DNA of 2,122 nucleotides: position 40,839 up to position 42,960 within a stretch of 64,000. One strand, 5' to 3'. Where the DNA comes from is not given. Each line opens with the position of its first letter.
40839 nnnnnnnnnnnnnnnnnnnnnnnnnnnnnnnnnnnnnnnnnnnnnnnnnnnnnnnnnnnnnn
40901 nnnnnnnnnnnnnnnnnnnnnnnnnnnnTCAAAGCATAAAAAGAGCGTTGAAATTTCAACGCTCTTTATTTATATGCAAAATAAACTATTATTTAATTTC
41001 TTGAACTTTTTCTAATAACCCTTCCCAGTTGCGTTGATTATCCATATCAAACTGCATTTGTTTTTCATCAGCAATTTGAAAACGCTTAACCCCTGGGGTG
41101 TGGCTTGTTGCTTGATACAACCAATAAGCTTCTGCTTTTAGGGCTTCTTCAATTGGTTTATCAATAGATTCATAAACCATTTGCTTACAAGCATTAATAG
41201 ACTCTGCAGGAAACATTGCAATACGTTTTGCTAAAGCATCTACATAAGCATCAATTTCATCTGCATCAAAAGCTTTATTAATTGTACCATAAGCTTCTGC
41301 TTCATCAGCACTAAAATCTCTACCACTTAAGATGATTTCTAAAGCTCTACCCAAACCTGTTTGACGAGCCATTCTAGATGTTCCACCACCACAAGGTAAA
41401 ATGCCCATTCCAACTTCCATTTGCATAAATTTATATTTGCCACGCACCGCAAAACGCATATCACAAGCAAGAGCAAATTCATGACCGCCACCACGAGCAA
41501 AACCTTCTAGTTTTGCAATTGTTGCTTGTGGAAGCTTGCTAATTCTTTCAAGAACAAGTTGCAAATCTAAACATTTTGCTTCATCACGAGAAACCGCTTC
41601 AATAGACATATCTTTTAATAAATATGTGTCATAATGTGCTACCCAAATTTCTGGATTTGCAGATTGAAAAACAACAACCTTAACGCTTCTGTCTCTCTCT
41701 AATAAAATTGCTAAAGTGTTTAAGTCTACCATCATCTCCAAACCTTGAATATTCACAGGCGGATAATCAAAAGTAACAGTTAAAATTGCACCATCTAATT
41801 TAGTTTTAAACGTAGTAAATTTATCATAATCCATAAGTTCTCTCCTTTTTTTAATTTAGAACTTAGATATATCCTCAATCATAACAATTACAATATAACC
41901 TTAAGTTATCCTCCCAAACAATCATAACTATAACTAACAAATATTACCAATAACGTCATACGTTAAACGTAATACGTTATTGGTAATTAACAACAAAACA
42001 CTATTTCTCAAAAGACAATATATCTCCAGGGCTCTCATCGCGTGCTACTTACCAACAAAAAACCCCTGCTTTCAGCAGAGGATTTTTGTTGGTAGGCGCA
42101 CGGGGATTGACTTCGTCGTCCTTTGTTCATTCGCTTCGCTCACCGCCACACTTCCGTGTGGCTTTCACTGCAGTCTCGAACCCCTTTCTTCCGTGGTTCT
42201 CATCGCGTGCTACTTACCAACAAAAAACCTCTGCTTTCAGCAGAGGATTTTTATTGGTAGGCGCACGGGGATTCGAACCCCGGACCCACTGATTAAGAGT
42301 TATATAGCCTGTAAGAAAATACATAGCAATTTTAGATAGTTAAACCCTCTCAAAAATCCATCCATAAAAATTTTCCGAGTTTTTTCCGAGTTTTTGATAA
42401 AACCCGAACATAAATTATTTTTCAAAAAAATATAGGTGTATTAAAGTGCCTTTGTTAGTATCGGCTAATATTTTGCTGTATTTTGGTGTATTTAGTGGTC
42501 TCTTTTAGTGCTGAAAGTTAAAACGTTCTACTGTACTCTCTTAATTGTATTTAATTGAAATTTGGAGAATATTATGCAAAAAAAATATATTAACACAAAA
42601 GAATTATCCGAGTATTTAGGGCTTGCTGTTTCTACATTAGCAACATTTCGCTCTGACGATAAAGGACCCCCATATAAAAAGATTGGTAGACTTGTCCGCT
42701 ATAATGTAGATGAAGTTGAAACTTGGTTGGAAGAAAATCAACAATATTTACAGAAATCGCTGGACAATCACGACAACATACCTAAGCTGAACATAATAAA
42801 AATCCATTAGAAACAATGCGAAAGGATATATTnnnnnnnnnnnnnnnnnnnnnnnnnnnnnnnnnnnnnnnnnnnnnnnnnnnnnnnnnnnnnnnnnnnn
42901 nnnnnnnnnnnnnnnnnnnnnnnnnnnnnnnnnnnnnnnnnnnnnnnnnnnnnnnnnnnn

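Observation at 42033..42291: Two tandem copies of a tRNA-3'-end plus terminator segment at the island border, one with a 74-nt insert splitting the T-loop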

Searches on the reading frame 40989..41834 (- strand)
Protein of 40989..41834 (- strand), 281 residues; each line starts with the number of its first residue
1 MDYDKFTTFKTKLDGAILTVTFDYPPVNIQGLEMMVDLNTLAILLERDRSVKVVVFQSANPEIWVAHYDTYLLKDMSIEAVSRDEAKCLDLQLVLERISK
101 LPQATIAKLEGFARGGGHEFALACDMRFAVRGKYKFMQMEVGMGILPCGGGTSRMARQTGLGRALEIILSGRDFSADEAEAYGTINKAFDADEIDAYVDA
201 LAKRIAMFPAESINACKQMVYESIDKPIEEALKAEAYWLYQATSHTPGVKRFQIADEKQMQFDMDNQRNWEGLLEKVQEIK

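Call 14: find_encoding_contigs(protein=window:40989-41834:-, flank=10000, max_places=10)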
Protein window:40989-41834:- (281 aa): 2 contigs read that carry it; 2 places shown.
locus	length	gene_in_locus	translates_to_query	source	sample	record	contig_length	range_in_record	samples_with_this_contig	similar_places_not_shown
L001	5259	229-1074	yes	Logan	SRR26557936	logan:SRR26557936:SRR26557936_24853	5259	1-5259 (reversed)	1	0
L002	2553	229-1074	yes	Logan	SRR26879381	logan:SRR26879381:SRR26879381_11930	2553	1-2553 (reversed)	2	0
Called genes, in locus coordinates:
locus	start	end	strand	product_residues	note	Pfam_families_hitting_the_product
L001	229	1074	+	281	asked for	PF00378:ECH_1, PF16113:ECH_2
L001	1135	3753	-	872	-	PF00133:tRNA-synt_1, PF09334:tRNA-synt_1g, PF13603:tRNA-synt_1_2 (weak), PF09334:tRNA-synt_1g (weak), PF08264:Anticodon_1, PF10458:Val_tRNA-synt_C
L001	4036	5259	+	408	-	?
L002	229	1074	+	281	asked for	PF00378:ECH_1, PF16113:ECH_2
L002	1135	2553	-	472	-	?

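Call 36: find_homologous_proteins(query=window:40989-41834:-, max_evalue=1e-30)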
Query window:40989-41834:- (281 aa): 2206 proteins with E <= 1e-30 among 3749 candidates; the best 120 are listed.
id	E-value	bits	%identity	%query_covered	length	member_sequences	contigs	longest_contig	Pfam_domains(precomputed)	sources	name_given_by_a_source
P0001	1.0e-183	627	100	100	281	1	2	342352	PF00378.26,PF16113.11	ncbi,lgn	ncbi:MAG: enoyl-CoA hydratase/isomerase family protein [Alphaproteobacteria bacterium]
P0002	8.0e-152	522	84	100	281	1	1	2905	PF00378.26,PF16113.11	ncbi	ncbi:MAG: enoyl-CoA hydratase/isomerase family protein [Planctomycetota bacterium]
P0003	2.8e-149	514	84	100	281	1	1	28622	PF00378.26,PF16113.11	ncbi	-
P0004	4.3e-149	513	82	100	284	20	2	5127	PF00378.26,PF16113.11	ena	-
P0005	1.4e-148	512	81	100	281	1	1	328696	PF00378.26,PF16113.11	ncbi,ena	-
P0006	4.2e-148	510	83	100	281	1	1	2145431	PF00378.26,PF16113.11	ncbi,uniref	ncbi:enoyl-CoA hydratase/isomerase family protein [Vibrio sp. HN007]|uniref:enoyl-CoA hydratase/isom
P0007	5.0e-148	510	82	100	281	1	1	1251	PF00378.26,PF16113.11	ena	-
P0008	5.5e-148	510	81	100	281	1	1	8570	PF00378.26,PF16113.11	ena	-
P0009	6.0e-148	510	81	100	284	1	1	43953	PF00378.26,PF16113.11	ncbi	-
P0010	1.1e-147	509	82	100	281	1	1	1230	PF00378.26,PF16113.11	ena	-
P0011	1.6e-147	508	81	100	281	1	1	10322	PF00378.26,PF16113.11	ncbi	ncbi:MAG: enoyl-CoA hydratase/isomerase family protein [Cyanobacteria bacterium J06635_13]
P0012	1.6e-147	508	81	100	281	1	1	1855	PF00378.26,PF16113.11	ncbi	ncbi:MAG: enoyl-CoA hydratase/isomerase family protein [Cyanobacteria bacterium J06600_6]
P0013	1.8e-147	508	82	100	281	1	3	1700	PF00378.26,PF16113.11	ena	-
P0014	3.1e-147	507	81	100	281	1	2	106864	PF00378.26,PF16113.11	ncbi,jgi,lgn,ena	-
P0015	3.1e-147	507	81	100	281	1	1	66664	PF00378.26,PF16113.11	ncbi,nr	ncbi:enoyl-CoA hydratase/isomerase family protein [Pleurocapsales cyanobacterium LEGE 10410]|nr:enoy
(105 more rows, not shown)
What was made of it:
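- Tried and rejected: The protein is 79-84% identical across Vibrio, Shewanella, cyanobacteria and Planctomycetota, so it is useless as a synteny anchor (call 36).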

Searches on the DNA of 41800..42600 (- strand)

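Call 11: search_rna_families(source=window, start=41800, end=42600, threshold=evalue, max_evalue=10, show_alignments=4)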
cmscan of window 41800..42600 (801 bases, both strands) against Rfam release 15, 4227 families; matches with E-value up to 10: 24.
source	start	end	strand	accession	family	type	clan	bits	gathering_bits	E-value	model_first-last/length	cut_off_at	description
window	42205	42268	-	RF03498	mir-3145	Gene; miRNA;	-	28.3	98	0.0027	1-84/84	no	mir-3145 microRNA precursor family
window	42219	42332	-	RF02435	SpF41_sRNA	Gene; sRNA;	-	26.2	52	0.094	1-105/105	no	Streptococcus sRNA SpF41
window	41943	41987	+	RF00833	mir-70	Gene; miRNA;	-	22.3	90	0.12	13-67/79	no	mir-70 microRNA precursor family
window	42422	42486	-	RF02074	STnc240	Gene; sRNA;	-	21.4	55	1.8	1-77/77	no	Enterobacterial sRNA STnc240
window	42041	42105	+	RF03354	mir-459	Gene; miRNA;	-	20.5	62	0.085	1-81/81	no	mir-459 microRNA precursor family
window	42223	42360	-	RF02701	PsrR1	Gene; sRNA;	-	20.4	42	0.32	1-79/79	no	Photosynthesis regulatory RNA1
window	41975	42088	+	RF01470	rli38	Gene; sRNA;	-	19.3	49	5.7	1-150/150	no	Listeria sRNA rli38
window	41943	41987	-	RF00833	mir-70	Gene; miRNA;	-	18.7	90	1.1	13-67/79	no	mir-70 microRNA precursor family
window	42205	42268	+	RF04239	mir-4679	Gene; miRNA;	-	18.6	88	1.4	1-75/75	no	mir-4679 microRNA precursor family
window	41925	41993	-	RF00766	mir-335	Gene; miRNA;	-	16.6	64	1.3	1-92/92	no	mir-335 microRNA precursor family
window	41944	41986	-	RF04228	MIR6140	Gene; miRNA;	-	16.6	140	4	1-165/165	no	MIR6140 microRNA precursor family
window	42266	42282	-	RF01684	mascRNA-menRNA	Gene;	-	16.5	42.5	2.2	33-49/56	no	MALAT1-associated small cytoplasmic RNA/MEN beta RNA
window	42058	42092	-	RF02701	PsrR1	Gene; sRNA;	-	16.5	42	2.9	46-79/79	no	Photosynthesis regulatory RNA1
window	42224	42300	-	RF01394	isrK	Gene; sRNA;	-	16.3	50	0.6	1-77/77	no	isrK Hfq binding RNA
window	42262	42296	+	RF04351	Plastid-psbl-rps4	Cis-reg;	-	16.1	68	2.1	1-53/53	no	Plastid-psbl-rps4 3UTR RNA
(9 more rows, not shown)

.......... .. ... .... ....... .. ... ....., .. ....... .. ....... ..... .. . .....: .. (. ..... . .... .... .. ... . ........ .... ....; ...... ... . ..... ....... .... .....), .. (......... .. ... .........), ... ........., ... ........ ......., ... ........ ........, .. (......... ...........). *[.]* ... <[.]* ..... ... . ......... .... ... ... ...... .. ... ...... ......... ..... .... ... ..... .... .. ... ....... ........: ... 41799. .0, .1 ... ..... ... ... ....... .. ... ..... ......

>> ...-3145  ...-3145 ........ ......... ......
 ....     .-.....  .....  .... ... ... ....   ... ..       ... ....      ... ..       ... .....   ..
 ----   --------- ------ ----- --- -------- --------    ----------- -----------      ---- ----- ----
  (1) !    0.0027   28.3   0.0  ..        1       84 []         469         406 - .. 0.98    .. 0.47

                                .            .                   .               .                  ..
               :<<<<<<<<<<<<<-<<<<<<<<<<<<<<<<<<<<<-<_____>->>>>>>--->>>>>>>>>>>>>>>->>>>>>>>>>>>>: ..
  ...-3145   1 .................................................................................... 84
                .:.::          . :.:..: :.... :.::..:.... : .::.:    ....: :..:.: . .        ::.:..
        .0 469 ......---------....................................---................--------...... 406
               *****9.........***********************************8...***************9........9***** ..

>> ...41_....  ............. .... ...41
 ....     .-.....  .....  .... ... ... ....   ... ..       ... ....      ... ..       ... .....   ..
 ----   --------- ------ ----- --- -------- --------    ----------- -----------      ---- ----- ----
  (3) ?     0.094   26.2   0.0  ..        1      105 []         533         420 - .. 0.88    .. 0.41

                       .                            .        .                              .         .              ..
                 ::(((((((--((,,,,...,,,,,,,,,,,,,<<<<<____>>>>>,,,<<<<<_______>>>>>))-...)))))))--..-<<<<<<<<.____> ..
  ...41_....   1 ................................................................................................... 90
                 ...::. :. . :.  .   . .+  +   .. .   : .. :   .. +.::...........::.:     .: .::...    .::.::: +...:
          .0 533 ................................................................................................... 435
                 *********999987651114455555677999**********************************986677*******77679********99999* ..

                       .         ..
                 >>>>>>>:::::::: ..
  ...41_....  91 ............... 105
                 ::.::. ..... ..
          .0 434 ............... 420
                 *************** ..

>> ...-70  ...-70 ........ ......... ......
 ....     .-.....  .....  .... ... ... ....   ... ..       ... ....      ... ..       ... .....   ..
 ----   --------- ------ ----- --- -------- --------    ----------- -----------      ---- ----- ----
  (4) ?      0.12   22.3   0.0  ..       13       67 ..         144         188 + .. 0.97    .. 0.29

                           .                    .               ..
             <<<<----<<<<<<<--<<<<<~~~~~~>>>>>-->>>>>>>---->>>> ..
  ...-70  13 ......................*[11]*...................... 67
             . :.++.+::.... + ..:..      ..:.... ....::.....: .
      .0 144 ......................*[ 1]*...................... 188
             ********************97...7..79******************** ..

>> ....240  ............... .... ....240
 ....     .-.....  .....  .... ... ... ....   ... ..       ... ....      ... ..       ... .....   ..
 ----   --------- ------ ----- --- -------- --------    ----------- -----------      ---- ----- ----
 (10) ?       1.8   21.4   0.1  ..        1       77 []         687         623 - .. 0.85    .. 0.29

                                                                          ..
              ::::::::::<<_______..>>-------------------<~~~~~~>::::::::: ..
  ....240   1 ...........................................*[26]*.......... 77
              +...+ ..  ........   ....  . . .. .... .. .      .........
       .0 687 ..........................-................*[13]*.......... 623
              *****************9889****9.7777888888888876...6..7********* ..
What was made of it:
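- Weak sub-threshold Rfam rows for tmRNA models (call 11). The permissive Rfam hits score 9-12 bits against gathering scores of 47-84 (call 11).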

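Call 56: search_dna_similar(query=window:42020-42310:-, collection=phages, mode=distant, max_evalue=0.01, max_rows=15)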
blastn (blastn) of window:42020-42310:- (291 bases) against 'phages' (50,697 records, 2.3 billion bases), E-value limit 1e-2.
Records with a match: 304; places in all: 309; records where one place covers at least 80% of the query: 0.
Best place of each record, by identity: 95-99% 4; 90-95% 259; 80-90% 34; 60-80% 7.
By first word of the organism name: Mycobacterium 266; Listeria 14; Caulobacter 5; Bacteriophage 5; Edwardsiella 3; Enterococcus 2; Bertelyvirus 2; Mycolicibacterium 2; Serratia 1; Synechococcus 1; and 3 more.
By host as written in the record: Mycobacterium smegmatis mc2 155 175; Mycobacterium smegmatis mc#155 42; Mycobacterium smegmatis mc2155 12; Mycobacterium smegmatius mc2 155 10; - 9; Listeria monocytogenes 9; Caulobacter vibrioides CB15 7; Mycobacterium smegamtis mc2 155 4; and 27 more.
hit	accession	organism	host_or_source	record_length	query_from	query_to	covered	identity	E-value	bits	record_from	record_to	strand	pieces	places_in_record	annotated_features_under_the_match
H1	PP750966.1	Mycobacterium phage Pharb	Mycobacterium smegmatis mc2155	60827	11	90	27%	75.0%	2e-4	53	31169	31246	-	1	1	none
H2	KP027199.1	Mycobacterium phage Keshu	Mycobacterium smegmatis mc2 155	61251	11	88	27%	75.6%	4e-5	54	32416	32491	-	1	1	none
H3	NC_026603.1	Mycobacterium phage Keshu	Mycobacterium smegmatis mc2 155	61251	11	88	27%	75.6%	4e-5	54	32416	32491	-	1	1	none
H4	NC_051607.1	Mycobacterium phage DarthP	Mycobacterium smegmatis mc2 155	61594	11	88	27%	75.6%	4e-5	54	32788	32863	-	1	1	none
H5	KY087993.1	Mycobacterium phage Hammy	Mycobacterium smegmatis mc2 155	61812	11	88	27%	75.6%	4e-5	54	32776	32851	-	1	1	none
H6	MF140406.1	Mycobacterium phage DarthP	Mycobacterium smegmatis mc2 155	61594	11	88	27%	75.6%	4e-5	54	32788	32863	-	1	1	none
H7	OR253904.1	Mycobacterium Phage Nergal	Mycobacterium smegmatis mc2 155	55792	11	88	27%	75.6%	4e-5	54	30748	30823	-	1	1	none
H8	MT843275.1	Serratia phage vB_SspM_BZS1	Serratia sp. OS31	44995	6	65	21%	80.3%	5e-4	50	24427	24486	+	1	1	attP; phage attachment site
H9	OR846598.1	Enterococcus phage Efs 1-1-1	Enterococcus faecalis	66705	8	51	15%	84.1%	2e-3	49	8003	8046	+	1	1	record has no annotation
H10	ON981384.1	Synechococcus phage MinM1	Synechococcus sp.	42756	12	56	15%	82.2%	7e-3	46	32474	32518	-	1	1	none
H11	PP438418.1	Microcystis phage Mwe-JY26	Microcystis wesenbergii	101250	12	56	15%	82.2%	7e-3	46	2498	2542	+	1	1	none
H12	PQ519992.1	Enterococcus phage IME_EF3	-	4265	11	51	14%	85.4%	2e-3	48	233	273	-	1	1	record has no annotation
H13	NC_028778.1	Mycobacterium phage Snenia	Mycobacterium smegmatis mc2 155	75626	11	50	14%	87.5%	7e-3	47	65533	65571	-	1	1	115: tRNA-Lys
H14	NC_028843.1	Mycobacterium phage Lolly9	Mycobacterium smegmatis mc2 155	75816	11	50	14%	87.5%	7e-3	47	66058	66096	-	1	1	117: tRNA-Lys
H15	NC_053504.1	Mycobacterium phage Lumos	Mycobacterium smegmatis mc2 155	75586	11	50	14%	87.5%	7e-3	47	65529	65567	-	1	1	tRNA-Lys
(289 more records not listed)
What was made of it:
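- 42255..42300 (-): Copy B: displaced 3' fragment of tRNA-Lys(CUU), from the anticodon loop to CCA (46 nt). This is the identity block of the prophage's int-proximal junction (attR). Phage hits under this segment are annotated tRNA-Lys or attP (call 56).
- Closest known: Phage attP sites that carry a tRNA-Lys 3' end. Same: BLAST matches are confined to the tRNA-Lys part of copy B (query positions 6-90), under features annotated attP or tRNA-Lys (call 56).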

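Call 57: search_dna_similar(query=window:42020-42310:-, collection=plasmids, mode=distant, max_evalue=0.01, max_rows=15)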
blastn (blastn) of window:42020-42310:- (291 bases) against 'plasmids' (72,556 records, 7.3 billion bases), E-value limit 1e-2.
Records with a match: 28; places in all: 45; records where one place covers at least 80% of the query: 0.
Best place of each record, by identity: 95-99% 1; 90-95% 4; 80-90% 23.
By first word of the organism name: Bradyrhizobium 10; Sinorhizobium 4; Thermomicrobium 1; Phocaeicola 1; Methylobacterium 1; Kitasatospora 1; Azospirillum 1; Shinella 1; Rhizobium 1; Enterococcus 1; and 6 more.
By predicted mobility (MOB-suite, as given by PLSDB): non-mobilizable 18; conjugative 8; mobilizable 2.
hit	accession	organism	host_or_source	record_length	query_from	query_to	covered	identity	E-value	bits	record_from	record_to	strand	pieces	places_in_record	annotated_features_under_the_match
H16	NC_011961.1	Thermomicrobium roseum DSM 5159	-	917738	11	68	20%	81.7%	6e-3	49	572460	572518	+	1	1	none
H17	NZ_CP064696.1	Bradyrhizobium sp. 184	Acmispon strigosus,cell culture,root ...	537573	11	67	20%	82.8%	1e-5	57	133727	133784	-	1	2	none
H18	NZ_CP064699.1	Bradyrhizobium sp. 183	Acmispon strigosus,cell culture,root ...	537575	11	67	20%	82.8%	1e-5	57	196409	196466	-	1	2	none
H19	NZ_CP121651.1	Bradyrhizobium sp. CB82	Stylosanthes guianensis,cell culture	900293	10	65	19%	83.9%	1e-5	58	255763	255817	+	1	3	none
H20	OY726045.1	Phocaeicola massiliensis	-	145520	11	63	18%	86.8%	9e-7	62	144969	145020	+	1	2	record has no annotation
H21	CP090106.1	Sinorhizobium meliloti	Medicago,Cell culture,Plant nodule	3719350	11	63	18%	84.9%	1e-5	57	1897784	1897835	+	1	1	none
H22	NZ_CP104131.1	Sinorhizobium sp. K101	Phaseolus vulgaris,cell ...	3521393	11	63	18%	84.9%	1e-5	57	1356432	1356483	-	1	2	none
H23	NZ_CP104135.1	Sinorhizobium sp. C101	Phaseolus vulgaris,cell ...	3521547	11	63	18%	84.9%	1e-5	57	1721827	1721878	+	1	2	none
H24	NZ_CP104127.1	Sinorhizobium sp. M103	Phaseolus vulgaris,cell ...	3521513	11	63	18%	84.9%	1e-5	57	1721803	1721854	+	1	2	none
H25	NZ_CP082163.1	Bradyrhizobium sp. 195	Acmispon strigosus,cell culture,root ...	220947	10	65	19%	80.4%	6e-3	49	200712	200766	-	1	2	none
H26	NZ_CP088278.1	Bradyrhizobium barranii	Glycine max cv. AC Glengarry,cell ...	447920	11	65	19%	81.8%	5e-4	52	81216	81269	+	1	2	none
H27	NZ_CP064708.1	Bradyrhizobium sp. 131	Acmispon strigosus,cell culture,root ...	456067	11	65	19%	81.8%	5e-4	52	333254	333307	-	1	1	none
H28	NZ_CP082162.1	Bradyrhizobium sp. 195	Acmispon strigosus,cell culture,root ...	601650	11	65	19%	81.8%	5e-4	52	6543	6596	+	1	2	none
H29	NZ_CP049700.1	Bradyrhizobium barranii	Glycine max cv. AC Glengarry,cell ...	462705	11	65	19%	81.8%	5e-4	52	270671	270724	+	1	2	none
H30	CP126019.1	Bradyrhizobium japonicum USDA 123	Glycine max,soybean,root nodule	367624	11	65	19%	81.8%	5e-4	52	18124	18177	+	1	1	hypothetical protein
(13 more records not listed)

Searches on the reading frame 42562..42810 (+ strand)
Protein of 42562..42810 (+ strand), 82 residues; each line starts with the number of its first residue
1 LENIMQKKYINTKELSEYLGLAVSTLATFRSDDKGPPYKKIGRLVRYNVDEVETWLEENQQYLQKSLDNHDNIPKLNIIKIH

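Call 24: find_encoding_contigs(protein=window:42562-42810:+, flank=10000, max_places=10)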
Protein window:42562-42810:+ (82 aa): no gene with exactly this product is on record in the collection.

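Call 49: search_protein_families(library=pfam, proteins=[window:42562-42810:+], max_evalue=0.001)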
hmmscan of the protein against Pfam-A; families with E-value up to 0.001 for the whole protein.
window:42562-42810:+ (82 aa): 1 family
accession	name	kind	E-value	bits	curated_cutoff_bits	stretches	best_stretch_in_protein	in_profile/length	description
PF12728.13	HTH_17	-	3.6e-10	40.4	27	1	9-59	1-50/51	Helix-turn-helix domain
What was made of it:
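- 42562..42810 (+): HTH_17 (AlpA/excisionase-like) gene. The start called in the Logan contigs is 42574. Pfam PF12728, E = 3.6e-10 (call 49).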
